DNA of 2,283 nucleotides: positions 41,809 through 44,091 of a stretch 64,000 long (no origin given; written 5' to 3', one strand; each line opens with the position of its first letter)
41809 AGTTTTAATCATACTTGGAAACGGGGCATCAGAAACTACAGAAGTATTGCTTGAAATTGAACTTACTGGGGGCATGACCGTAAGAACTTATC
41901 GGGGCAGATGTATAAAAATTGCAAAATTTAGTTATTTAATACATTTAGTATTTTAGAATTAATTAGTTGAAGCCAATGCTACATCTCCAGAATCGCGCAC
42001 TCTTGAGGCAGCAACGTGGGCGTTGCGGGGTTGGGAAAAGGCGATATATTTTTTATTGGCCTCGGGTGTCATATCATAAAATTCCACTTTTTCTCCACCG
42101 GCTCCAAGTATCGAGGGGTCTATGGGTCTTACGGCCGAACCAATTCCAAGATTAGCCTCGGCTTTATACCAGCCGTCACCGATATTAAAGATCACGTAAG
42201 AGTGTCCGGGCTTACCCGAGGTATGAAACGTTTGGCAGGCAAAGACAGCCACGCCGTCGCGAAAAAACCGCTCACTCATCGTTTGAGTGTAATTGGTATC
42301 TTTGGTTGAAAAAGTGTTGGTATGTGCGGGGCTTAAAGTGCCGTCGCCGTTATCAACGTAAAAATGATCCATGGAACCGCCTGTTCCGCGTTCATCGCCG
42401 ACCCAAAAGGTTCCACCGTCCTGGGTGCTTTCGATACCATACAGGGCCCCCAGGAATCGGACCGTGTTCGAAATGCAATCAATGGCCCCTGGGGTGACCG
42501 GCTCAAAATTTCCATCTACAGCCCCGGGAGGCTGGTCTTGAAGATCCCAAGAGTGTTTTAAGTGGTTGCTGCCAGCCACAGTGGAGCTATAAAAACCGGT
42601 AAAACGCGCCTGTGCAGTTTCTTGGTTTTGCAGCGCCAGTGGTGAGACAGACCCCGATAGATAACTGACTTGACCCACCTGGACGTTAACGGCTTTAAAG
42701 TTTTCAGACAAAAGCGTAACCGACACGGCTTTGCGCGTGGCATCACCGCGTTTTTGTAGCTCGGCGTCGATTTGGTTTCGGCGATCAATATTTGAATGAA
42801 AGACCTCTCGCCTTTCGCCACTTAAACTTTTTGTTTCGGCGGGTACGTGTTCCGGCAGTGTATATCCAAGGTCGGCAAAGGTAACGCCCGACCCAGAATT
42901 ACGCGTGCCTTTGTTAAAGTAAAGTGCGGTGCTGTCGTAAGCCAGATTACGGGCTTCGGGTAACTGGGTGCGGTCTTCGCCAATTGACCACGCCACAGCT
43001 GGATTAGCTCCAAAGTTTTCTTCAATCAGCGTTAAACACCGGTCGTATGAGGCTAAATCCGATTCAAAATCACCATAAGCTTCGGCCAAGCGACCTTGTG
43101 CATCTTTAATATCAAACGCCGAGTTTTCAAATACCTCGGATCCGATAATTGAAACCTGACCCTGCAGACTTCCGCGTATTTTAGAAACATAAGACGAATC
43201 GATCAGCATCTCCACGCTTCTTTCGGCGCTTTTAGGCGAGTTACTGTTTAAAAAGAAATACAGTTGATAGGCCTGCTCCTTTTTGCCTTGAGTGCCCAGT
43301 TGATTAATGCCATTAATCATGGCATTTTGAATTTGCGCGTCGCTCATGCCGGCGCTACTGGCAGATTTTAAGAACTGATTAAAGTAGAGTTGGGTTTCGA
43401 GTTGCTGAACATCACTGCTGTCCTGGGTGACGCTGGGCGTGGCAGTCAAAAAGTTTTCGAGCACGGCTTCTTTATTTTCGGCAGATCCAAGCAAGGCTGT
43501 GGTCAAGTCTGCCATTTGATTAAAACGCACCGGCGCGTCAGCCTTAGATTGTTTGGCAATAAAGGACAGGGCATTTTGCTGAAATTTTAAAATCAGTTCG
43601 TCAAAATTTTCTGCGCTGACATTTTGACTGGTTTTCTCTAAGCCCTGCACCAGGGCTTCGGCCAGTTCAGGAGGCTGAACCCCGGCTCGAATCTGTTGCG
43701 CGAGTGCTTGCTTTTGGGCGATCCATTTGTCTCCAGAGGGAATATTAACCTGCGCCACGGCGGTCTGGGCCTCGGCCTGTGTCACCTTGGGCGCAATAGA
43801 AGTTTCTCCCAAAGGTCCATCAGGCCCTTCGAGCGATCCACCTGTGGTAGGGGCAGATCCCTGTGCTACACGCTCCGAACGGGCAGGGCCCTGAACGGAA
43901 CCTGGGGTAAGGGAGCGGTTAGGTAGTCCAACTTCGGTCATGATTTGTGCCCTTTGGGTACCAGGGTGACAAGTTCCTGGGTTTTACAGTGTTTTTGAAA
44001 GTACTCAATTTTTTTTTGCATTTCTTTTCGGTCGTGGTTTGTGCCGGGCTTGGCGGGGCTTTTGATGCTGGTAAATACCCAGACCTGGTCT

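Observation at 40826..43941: Two adjacent ORFans share a C-terminal Cys...PGH...DG[YW] module with nearly identical spacing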

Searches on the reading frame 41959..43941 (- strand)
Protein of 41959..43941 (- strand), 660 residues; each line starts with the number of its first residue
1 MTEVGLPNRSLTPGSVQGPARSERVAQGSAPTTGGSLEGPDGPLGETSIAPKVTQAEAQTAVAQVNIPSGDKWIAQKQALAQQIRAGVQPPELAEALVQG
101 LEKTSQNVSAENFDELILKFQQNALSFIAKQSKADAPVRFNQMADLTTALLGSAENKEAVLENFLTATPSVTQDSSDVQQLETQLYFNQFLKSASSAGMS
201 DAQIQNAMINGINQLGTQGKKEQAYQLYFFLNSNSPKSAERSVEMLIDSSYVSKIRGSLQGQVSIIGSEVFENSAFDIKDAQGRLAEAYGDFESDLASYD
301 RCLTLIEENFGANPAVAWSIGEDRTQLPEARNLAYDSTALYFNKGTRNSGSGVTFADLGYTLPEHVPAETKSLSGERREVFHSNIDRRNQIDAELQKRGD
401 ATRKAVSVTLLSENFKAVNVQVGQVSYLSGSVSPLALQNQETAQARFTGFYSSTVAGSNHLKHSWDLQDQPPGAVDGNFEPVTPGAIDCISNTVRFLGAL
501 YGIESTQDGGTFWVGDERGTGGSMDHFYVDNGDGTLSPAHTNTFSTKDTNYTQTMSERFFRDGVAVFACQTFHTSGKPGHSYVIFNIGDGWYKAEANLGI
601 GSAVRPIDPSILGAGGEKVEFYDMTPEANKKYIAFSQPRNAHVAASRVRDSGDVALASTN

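Call 4: search_protein_families(library=pfam, proteins=[window:41959-43941:-], max_evalue=1)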
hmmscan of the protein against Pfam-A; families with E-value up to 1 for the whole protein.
window:41959-43941:- (660 aa): 0 families

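Call 9: find_homologous_proteins(query=window:41959-43941:-, max_evalue=0.01)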
Query window:41959-43941:- (660 aa): 1 proteins with E <= 0.01 among 8000 candidates.
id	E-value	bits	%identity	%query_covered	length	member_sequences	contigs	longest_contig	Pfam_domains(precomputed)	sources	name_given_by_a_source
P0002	0.0e+0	1470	100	100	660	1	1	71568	-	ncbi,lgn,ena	-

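Call 10: find_encoding_contigs(protein=P0002, flank=10000, max_places=5)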
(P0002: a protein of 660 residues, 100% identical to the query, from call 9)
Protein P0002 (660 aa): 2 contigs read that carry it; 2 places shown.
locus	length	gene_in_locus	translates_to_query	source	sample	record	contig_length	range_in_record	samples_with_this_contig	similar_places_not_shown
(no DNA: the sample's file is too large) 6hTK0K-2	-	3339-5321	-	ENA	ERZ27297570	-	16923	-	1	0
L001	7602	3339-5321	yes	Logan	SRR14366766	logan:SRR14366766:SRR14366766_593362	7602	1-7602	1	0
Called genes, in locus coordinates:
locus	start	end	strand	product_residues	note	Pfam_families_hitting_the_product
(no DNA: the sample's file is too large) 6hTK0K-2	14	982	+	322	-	-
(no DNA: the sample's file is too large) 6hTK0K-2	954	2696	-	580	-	-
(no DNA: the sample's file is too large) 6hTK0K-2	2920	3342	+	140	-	-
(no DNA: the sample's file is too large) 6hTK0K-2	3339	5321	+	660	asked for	-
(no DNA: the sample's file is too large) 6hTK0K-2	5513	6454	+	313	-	-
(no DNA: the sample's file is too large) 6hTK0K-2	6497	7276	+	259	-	PF02621:VitK2_biosynth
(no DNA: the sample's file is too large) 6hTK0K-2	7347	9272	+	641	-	-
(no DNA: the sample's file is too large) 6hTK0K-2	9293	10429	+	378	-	PF04055:Radical_SAM, PF19288:CofH_C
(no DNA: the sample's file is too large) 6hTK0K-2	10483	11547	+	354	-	PF02661:Fic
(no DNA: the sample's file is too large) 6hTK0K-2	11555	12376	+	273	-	PF02498:Bro-N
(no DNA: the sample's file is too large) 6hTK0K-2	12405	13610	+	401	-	PF01979:Amidohydro_1, PF07969:Amidohydro_3 (weak)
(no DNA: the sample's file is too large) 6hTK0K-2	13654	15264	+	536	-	PF00133:tRNA-synt_1, PF01406:tRNA-synt_1e, PF09334:tRNA-synt_1g, PF00133:tRNA-synt_1, PF19303:Anticodon_3, PF08264:Anticodon_1 (weak)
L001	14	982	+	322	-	-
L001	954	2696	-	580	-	-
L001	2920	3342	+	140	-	-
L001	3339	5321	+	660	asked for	-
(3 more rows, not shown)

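Call 11: find_related_loci(query=window:41959-43941:-, collection=genome_contigs, flank=10000)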
Query window:41959-43941:- (660 aa) in genome_contigs; peptide patterns used: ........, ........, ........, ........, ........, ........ (x = any residue, [..] = any of these).
35 stretches matched a pattern, but none encodes a relative of the query by tblastn (E <= 1e-3).

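Call 15: search_solved_structures(query=window:41959-43941:-, max_evalue=10, show_alignments=2)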
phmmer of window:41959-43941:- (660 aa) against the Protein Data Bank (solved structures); distinct sequences matched with E-value up to 10: 1.
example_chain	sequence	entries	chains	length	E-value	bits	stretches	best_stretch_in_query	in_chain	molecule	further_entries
7ung_A0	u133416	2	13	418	2.3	10.1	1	244-328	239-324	Tektin-1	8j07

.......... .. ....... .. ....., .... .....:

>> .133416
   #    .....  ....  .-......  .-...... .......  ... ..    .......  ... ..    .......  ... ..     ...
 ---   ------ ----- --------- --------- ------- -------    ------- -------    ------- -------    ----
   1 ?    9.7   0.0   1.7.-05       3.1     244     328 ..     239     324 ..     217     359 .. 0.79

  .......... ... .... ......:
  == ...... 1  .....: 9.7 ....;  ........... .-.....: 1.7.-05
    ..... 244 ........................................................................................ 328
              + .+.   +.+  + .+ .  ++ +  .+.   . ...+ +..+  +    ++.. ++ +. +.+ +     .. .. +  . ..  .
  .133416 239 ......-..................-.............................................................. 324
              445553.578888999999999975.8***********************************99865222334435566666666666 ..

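Call 39: predict_structure(protein=window:41959-43941:-)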
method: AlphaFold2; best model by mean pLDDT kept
length: 660 residues; sequences in the alignment: 1
mean_pLDDT: 39.5   pTM: 0.28
mean pLDDT of the five models: 39.5, 31.9, 31.7, 31.3, 28.8
residues with pLDDT >= 90: 8; 70-90: 60; 50-70: 45; < 50: 547
segments of 3 or more residues with pLDDT < 50: 1-67, 169-186, 188-198, 200-204, 216-223, 228-660
pLDDT, mean of each block of 10 residues (from residue 1): 33 33 34 38 34 37 43 85 82 89 86 83 79 56 72 67 57 42 49 44 51 49 48 34 29 29 28 34 37 35 38 32 33 28 28 29 30 35 37 38 27 25 21 23 22 22 23 25 28 33 31 33 35 34 29 29 32 32 36 35 29 34 33 33 28 29
secondary structure, 60 per line:
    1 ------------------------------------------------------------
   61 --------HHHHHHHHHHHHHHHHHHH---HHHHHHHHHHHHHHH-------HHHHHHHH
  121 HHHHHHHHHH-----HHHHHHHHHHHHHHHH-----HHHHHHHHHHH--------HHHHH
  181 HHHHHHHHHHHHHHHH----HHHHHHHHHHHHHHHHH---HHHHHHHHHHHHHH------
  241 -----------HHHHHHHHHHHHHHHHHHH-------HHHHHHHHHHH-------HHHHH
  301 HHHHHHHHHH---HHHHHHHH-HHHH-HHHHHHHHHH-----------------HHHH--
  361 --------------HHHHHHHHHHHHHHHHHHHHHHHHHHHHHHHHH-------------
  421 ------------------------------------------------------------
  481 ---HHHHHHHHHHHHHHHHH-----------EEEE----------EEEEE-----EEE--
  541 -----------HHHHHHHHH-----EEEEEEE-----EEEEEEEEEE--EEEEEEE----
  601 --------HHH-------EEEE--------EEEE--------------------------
elements in order: H69-87 H91-105 H113-130 H136-151 H157-167 H176-196 H201-217 H221-234 H252-270 H278-288 H296-310 H314-321 H323-326 H328-337 H355-358 H375-407 H484-500 E512-515 E526-530 E536-538 H552-560 E566-572 E578-587 E590-596 E619-622 E631-634

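Call 75: search_protein_families(library=ncbifam, proteins=[window:41959-43941:-, P0016, P0017], max_evalue=1)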
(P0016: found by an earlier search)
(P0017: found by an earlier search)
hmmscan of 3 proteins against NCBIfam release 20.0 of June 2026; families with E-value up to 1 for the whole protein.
window:41959-43941:- (660 aa): 1 family
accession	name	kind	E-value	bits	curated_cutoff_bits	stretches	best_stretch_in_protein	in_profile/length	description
NF008544.0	PRK11467.1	equivalog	0.035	14.4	157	1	155-188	9-42/124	MysB family protein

P0016 (522 aa): 0 families

P0017 (506 aa): 0 families

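Call 76: search_protein_families(library=padloc, proteins=[window:41959-43941:-, P0016, P0017], max_evalue=1)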
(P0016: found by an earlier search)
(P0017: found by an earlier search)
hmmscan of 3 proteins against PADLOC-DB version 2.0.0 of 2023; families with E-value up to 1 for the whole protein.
window:41959-43941:- (660 aa): 0 families

P0016 (522 aa): 0 families

P0017 (506 aa): 1 family
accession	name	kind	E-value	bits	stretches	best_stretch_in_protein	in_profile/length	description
PDLC01503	Csm2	-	0.011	14.1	1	332-406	11-79/116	CAS-III-D; effector_SS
